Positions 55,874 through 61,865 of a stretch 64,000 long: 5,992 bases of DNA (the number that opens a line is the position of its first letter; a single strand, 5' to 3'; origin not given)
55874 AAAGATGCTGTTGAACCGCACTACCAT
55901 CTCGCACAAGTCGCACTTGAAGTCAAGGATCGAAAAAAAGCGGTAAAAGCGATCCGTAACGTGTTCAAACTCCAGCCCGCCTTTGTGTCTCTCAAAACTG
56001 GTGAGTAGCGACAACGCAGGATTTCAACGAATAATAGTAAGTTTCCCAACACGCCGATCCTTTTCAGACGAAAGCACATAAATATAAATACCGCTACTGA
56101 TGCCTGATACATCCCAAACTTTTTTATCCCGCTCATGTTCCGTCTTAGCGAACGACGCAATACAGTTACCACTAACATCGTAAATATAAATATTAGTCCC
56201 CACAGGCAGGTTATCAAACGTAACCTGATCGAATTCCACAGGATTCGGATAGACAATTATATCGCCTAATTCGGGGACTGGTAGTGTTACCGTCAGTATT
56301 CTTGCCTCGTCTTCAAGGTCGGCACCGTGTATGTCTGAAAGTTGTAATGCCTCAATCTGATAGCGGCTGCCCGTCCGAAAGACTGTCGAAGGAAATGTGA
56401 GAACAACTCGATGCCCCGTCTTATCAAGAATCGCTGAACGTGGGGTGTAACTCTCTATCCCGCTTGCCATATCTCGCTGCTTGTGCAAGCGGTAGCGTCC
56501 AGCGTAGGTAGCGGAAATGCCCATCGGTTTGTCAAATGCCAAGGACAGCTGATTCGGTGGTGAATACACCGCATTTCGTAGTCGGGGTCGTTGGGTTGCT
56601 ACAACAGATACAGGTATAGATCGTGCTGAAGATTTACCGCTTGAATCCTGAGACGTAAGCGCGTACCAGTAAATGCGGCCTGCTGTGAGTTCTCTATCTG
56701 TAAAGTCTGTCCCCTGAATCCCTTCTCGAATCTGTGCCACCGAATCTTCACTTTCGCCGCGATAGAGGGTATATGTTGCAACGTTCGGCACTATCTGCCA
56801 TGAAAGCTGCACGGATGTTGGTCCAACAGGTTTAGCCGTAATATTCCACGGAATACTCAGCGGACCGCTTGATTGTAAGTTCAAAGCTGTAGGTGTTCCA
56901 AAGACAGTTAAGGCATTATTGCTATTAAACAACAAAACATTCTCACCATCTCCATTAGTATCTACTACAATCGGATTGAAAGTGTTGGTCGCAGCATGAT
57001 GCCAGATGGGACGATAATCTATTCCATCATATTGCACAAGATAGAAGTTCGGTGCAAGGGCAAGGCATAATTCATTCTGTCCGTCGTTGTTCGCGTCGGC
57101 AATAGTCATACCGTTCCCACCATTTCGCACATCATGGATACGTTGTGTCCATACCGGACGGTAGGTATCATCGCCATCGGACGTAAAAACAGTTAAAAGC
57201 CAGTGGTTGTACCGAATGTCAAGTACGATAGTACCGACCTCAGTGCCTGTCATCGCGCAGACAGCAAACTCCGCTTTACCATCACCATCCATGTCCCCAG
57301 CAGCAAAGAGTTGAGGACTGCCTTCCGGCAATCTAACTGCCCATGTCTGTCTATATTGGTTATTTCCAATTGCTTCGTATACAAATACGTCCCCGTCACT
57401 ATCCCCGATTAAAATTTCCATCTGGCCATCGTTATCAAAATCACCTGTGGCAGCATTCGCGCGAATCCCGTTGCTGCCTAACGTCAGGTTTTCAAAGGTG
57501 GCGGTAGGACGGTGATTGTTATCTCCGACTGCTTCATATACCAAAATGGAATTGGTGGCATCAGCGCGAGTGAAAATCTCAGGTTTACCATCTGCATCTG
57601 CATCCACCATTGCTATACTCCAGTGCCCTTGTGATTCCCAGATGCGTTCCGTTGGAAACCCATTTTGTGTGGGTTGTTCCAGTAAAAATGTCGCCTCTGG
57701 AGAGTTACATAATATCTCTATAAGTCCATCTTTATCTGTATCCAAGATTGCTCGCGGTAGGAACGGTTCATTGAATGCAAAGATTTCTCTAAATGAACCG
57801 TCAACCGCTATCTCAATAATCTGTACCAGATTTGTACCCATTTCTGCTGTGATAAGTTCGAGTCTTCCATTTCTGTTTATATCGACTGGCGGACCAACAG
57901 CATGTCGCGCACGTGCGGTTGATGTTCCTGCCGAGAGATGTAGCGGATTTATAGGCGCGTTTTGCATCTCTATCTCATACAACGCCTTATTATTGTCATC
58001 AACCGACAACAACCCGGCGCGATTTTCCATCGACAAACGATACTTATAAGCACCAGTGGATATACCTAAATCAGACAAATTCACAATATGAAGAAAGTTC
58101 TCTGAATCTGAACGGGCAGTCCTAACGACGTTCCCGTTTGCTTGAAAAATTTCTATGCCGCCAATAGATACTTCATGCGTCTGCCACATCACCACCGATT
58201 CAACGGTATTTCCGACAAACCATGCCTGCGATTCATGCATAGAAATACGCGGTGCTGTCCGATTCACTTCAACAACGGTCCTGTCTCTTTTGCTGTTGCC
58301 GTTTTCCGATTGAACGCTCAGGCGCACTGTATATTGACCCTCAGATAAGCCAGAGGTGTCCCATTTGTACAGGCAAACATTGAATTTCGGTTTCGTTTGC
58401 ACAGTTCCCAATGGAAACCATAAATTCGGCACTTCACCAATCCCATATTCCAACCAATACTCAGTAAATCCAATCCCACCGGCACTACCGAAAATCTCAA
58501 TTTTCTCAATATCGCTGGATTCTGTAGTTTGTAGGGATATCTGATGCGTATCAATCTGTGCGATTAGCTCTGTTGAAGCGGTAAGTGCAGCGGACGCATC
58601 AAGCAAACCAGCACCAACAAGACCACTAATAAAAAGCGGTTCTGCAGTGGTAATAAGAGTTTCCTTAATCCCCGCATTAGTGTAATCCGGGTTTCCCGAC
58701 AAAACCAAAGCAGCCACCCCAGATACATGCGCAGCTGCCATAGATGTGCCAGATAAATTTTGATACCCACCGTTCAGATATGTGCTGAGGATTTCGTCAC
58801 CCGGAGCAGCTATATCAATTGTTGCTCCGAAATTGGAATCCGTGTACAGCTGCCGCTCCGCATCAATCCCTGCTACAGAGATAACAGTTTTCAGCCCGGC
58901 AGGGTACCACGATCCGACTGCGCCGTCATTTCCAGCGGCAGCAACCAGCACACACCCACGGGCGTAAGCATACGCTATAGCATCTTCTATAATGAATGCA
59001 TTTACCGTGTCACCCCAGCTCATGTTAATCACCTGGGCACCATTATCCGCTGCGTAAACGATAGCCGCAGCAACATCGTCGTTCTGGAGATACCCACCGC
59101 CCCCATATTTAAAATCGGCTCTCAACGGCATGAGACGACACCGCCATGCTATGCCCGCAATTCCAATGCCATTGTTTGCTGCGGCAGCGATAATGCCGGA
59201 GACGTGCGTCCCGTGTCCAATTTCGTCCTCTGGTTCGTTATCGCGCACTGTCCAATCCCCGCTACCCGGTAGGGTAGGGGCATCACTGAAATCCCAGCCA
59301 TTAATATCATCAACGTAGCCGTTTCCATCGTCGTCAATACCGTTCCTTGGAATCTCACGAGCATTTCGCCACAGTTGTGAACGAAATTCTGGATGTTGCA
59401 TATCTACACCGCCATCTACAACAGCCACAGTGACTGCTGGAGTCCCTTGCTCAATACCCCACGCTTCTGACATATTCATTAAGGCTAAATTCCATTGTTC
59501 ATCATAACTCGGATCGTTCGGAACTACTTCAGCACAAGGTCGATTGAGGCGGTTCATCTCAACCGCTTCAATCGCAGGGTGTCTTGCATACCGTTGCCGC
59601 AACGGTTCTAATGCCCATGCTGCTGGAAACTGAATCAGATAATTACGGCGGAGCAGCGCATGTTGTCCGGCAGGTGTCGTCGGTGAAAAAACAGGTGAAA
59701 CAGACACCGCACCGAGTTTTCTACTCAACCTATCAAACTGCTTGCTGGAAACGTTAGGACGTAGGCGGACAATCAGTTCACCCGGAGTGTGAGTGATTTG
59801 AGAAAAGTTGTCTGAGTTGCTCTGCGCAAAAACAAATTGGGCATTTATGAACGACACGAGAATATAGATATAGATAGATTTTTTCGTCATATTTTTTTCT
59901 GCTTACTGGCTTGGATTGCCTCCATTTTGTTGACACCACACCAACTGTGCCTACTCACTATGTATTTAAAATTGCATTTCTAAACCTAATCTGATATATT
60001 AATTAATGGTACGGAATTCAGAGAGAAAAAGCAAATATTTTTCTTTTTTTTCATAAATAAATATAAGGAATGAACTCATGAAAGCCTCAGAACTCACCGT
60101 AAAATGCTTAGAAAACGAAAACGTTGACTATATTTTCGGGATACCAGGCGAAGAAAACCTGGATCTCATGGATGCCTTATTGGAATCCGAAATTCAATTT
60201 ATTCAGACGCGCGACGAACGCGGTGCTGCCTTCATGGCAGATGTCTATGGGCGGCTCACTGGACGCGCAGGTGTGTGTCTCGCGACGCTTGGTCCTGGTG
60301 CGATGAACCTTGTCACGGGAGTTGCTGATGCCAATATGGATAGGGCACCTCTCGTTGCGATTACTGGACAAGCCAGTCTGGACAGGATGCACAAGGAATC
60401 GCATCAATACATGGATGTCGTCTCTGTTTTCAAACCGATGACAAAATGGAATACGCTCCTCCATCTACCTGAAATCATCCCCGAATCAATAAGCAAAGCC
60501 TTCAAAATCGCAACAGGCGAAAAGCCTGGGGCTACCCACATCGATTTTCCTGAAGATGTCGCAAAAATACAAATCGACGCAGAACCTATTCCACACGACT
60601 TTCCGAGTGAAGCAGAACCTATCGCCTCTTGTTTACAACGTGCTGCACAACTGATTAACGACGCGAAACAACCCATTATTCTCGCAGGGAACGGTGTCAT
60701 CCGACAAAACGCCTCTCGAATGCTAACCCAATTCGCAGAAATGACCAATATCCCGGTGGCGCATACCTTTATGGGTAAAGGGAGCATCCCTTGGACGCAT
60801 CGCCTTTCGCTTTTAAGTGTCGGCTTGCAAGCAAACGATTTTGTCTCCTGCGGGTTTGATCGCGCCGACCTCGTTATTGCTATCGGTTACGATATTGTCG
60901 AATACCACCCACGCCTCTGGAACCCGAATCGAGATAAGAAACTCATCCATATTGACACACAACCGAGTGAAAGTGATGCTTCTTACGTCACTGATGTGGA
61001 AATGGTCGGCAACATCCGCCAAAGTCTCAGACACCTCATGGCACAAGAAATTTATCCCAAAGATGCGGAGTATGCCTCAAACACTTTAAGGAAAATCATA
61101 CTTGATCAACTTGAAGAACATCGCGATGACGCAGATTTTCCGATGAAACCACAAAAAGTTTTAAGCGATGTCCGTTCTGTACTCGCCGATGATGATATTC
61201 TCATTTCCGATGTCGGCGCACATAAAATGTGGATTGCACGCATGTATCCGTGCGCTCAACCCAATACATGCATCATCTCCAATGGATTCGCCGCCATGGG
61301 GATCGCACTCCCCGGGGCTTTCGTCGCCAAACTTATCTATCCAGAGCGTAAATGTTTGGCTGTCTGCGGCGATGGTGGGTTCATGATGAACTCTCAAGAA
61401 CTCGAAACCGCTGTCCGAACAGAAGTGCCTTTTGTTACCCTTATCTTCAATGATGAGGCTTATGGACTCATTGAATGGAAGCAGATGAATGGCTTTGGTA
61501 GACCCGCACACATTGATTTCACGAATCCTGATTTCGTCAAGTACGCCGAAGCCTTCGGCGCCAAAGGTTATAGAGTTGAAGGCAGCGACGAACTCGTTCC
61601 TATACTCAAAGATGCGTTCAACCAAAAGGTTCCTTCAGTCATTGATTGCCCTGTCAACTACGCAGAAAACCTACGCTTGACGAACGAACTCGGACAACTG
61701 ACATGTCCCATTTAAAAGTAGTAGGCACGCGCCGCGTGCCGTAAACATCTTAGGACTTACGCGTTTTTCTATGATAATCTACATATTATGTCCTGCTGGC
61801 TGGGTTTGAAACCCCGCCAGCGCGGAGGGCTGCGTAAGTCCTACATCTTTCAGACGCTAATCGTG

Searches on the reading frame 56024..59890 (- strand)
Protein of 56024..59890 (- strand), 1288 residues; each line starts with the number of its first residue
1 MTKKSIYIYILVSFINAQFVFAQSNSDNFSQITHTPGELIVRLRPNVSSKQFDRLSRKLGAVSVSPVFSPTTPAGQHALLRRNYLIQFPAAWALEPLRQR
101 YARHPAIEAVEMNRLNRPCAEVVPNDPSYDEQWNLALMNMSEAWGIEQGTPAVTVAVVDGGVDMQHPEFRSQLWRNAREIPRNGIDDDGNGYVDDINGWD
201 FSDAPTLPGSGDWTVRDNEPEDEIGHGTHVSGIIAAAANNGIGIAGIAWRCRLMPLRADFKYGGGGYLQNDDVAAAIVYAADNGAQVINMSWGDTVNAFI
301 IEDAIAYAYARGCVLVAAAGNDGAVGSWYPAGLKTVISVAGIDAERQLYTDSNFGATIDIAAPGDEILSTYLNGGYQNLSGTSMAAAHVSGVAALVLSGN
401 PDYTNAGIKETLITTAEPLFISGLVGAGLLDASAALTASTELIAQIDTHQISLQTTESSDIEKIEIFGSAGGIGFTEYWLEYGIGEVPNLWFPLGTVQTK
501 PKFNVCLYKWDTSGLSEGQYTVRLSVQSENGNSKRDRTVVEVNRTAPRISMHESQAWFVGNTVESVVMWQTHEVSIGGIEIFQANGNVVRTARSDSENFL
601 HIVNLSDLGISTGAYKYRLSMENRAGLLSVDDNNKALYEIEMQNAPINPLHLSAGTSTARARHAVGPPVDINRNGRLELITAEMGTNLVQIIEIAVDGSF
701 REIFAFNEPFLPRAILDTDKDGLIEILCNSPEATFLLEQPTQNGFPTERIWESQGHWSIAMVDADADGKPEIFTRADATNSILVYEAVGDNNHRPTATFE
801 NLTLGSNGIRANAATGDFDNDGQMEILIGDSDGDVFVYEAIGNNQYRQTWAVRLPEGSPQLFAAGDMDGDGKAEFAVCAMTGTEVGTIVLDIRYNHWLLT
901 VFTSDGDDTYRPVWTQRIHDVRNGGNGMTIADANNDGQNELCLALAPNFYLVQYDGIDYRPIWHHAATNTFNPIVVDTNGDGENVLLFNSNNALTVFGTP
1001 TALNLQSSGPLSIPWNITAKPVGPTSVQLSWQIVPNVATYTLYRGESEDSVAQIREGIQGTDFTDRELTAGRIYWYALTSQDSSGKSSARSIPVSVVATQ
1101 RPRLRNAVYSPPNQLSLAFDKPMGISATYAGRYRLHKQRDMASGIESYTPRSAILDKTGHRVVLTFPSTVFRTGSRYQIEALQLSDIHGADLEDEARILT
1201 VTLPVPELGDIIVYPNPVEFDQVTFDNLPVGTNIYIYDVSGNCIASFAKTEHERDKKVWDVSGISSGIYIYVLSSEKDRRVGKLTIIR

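Call 10: search_protein_families(library=pfam, proteins=[window:56024-59890:-], max_evalue=0.001)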
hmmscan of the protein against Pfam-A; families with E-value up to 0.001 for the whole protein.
window:56024-59890:- (1288 aa): 5 families
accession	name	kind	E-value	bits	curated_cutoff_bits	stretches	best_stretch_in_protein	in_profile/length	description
PF00082.27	Peptidase_S8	-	4.8e-54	184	21.8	1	152-422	3-282/288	Subtilase family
PF13517.12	FG-GAP_3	-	3e-25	89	26.9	3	817-877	1-61/61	FG-GAP-like repeat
PF18962.6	Por_Secre_tail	-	1.7e-13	51.1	27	1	1213-1286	1-75/75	Secretion system C-terminal sorting domain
PF01839.29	FG-GAP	-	1.1e-08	35.2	22.1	0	862-888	5-34/37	FG-GAP repeat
PF13585.12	CHU_C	-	0.00091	19.7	27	0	1232-1279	29-76/86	CHU_C Type IX secretion signal domain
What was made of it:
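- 56024..59890 (-): S8 subtilase with FG-GAP repeats and a T9SS C-terminal sorting domain. Conserved neighbour; a predicted secreted or surface protease that could supply peptides (inference). Pfam Peptidase_S8 (E = 5e-54) and Por_Secre_tail (51 bits) (call 10).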

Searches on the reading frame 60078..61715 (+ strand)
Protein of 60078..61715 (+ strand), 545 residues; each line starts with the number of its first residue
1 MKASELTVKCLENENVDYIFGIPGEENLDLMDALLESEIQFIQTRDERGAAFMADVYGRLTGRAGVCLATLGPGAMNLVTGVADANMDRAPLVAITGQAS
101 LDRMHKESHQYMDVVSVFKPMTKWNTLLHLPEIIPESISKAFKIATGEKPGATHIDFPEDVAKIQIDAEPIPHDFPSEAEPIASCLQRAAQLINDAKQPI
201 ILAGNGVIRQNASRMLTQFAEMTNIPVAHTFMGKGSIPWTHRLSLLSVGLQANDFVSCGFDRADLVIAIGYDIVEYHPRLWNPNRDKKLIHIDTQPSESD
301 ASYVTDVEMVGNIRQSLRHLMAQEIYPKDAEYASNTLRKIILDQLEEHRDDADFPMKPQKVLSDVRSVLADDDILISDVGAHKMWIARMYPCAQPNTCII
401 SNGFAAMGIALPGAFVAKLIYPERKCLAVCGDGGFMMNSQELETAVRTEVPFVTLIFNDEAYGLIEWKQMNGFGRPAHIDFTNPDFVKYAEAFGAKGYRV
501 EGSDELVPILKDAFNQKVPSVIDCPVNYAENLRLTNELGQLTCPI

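Call 10: search_protein_families(library=pfam, proteins=[window:60078-61715:+], max_evalue=0.001)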
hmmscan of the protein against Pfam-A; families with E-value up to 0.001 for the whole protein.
window:60078-61715:+ (545 aa): 3 families
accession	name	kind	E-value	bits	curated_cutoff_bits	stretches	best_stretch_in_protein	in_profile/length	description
PF02775.26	TPP_enzyme_C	-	3.5e-45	153.9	21.9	1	378-524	1-151/151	Thiamine pyrophosphate enzyme, C-terminal TPP binding domain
PF02776.23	TPP_enzyme_N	-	2.1e-37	127.9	26.8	1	1-115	1-117/119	Thiamine pyrophosphate enzyme, N-terminal TPP binding domain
PF00205.28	TPP_enzyme_M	-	1.2e-36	125.8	30.4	1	186-320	1-137/137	Thiamine pyrophosphate enzyme, central domain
